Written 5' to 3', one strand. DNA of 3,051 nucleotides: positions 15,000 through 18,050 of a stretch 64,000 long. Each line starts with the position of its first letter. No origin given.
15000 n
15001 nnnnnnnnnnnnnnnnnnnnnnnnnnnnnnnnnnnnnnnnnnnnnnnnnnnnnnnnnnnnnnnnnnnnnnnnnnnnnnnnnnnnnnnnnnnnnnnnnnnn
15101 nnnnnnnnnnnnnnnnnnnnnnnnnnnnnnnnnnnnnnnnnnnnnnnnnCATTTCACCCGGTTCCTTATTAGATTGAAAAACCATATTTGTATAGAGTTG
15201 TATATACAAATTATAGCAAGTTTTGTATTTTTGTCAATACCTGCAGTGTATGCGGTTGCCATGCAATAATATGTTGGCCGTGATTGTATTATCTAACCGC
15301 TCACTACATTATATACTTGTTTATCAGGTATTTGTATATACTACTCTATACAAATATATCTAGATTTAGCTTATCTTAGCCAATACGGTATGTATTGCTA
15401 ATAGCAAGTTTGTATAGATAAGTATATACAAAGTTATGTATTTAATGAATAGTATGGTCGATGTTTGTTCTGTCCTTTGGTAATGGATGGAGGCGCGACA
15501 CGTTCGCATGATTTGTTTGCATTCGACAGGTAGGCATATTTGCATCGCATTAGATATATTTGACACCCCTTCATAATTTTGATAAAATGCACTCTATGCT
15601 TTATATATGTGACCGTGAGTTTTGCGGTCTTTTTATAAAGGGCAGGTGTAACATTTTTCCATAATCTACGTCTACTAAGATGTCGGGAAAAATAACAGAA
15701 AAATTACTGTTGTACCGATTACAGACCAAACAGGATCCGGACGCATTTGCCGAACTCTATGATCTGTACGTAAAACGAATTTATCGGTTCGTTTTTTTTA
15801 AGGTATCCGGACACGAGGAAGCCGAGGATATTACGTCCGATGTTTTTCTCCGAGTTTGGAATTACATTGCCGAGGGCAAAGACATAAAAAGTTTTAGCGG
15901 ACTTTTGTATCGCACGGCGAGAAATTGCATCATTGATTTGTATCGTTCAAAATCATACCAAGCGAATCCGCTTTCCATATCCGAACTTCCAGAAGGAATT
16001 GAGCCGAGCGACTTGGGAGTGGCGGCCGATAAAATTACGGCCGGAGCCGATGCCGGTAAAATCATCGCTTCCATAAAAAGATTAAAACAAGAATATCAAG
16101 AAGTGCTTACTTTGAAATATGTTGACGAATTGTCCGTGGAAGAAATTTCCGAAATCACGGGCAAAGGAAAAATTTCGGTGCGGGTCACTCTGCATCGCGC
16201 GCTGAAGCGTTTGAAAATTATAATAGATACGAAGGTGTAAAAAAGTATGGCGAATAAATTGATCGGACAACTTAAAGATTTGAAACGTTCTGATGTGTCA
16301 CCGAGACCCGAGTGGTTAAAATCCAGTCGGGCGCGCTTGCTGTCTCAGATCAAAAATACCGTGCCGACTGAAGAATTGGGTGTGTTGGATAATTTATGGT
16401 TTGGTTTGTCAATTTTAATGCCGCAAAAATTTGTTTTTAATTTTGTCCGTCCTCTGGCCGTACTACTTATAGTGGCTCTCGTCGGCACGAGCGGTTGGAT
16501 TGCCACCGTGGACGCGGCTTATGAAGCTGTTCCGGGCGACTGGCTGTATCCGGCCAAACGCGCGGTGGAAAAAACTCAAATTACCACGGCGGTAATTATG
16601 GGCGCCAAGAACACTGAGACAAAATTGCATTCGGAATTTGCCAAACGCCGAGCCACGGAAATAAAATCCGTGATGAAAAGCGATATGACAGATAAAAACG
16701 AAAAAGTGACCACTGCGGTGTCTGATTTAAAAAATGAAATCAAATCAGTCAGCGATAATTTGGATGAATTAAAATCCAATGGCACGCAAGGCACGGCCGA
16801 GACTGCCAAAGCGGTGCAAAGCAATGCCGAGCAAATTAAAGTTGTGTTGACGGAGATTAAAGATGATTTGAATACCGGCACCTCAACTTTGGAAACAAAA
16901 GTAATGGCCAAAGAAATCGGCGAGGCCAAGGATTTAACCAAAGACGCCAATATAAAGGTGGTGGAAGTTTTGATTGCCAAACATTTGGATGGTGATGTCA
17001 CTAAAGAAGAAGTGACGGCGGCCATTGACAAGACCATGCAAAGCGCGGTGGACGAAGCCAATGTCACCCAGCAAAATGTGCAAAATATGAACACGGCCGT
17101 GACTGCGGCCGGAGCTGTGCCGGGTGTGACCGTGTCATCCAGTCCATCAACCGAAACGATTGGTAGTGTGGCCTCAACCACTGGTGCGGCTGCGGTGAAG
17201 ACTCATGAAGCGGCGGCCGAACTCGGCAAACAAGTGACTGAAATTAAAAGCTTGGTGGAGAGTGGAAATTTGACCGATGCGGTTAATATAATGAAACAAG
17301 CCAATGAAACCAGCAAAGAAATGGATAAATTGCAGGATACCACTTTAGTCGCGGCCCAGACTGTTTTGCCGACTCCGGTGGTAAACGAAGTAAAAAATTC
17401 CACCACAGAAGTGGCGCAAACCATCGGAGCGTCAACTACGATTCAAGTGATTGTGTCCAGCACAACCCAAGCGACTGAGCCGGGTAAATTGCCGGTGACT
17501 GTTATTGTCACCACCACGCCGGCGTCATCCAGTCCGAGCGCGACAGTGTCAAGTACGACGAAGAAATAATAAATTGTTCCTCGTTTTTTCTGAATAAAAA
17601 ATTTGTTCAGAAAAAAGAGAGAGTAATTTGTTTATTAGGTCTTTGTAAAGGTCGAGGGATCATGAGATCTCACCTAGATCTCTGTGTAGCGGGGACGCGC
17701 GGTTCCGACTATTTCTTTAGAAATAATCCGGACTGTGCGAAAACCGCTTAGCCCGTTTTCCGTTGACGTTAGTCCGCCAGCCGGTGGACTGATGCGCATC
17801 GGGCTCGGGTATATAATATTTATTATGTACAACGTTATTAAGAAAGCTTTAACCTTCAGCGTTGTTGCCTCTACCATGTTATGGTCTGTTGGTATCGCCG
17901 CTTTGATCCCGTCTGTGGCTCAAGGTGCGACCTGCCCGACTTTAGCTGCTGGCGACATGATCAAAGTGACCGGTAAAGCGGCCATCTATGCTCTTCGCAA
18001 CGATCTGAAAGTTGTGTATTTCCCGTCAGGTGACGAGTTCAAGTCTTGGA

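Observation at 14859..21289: ECF sigma / anti-sigma locus with palindromic operators, flanked by giant surface proteins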

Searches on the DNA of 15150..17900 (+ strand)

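Call 25: search_rna_families(source=window, start=15150, end=17900, threshold=evalue, max_evalue=10)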
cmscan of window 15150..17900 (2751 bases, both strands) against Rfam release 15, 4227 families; matches with E-value up to 10: 14.
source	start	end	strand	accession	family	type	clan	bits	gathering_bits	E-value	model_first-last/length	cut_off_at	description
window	17576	17622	+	RF03640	mir-3747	Gene; miRNA;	-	23.1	63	0.17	1-67/67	no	mir-3747 microRNA precursor family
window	17574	17626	+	RF04067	mir-4520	Gene; miRNA;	-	22.6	90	0.064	1-70/70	no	mir-4520 microRNA precursor family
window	17503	17633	+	RF02325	TtnuHACA18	Gene; snRNA; snoRNA; HACA-box;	-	21.2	100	4.7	1-130/130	no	Tetrahymena snoRNA TtnuHACA18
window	16055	16088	+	RF01342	CRISPR-DR32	Gene; CRISPR;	-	20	48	3.8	1-37/37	no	CRISPR RNA direct repeat element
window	15334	15429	-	RF04176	mir-3149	Gene; miRNA;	-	19.4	100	3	1-83/83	no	mir-3149 microRNA precursor family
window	15659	15841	-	RF01239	snR49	Gene; snRNA; snoRNA; HACA-box;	CL00038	19.3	45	1.2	1-170/170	no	Small nucleolar RNA snR49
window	17576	17660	+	RF01024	mir-944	Gene; miRNA;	-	18.7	100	7.3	1-88/88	no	mir-944 microRNA precursor family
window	15334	15429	+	RF04176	mir-3149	Gene; miRNA;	-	18.6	100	5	1-83/83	no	mir-3149 microRNA precursor family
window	17570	17628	-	RF04067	mir-4520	Gene; miRNA;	-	18.3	90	1.1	1-70/70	no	mir-4520 microRNA precursor family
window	15274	15383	-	RF00350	snoZ152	Gene; snRNA; snoRNA; CD-box;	-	17.9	50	8.9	1-109/109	no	Small nucleolar RNA Z152/R70/R12/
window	15331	15432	-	RF04195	MIR6217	Gene; miRNA;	-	17.3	110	0.99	1-228/228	no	MIR6217 microRNA precursor family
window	16281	16373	+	RF01514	Afu_513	Gene; snRNA; snoRNA; CD-box;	-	16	48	2.2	1-103/103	no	A. fumigatus snoRNA Afu_513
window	15515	15562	+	RF02750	ES003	Gene; sRNA;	-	15.6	37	9.7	1-53/53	no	ES003 sRNA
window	17191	17223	+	RF01145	sR14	Gene; snRNA; snoRNA; CD-box;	-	12.2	38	5.6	1-54/54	no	Small nucleolar RNA sR14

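Call 41: build_rna_model(alignment_id=A4, structure=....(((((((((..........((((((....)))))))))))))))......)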
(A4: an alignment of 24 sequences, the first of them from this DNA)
Model R1 built from alignment A4 (24 sequences, 54 columns); structure: as given.
model positions 53; base pairs 15; branch points 0; effective number of sequences 24; information 0.863 bits per position. Calibrated on 0.2 Mb of random sequence (short: E-values are rough).
structure used (alignment columns):
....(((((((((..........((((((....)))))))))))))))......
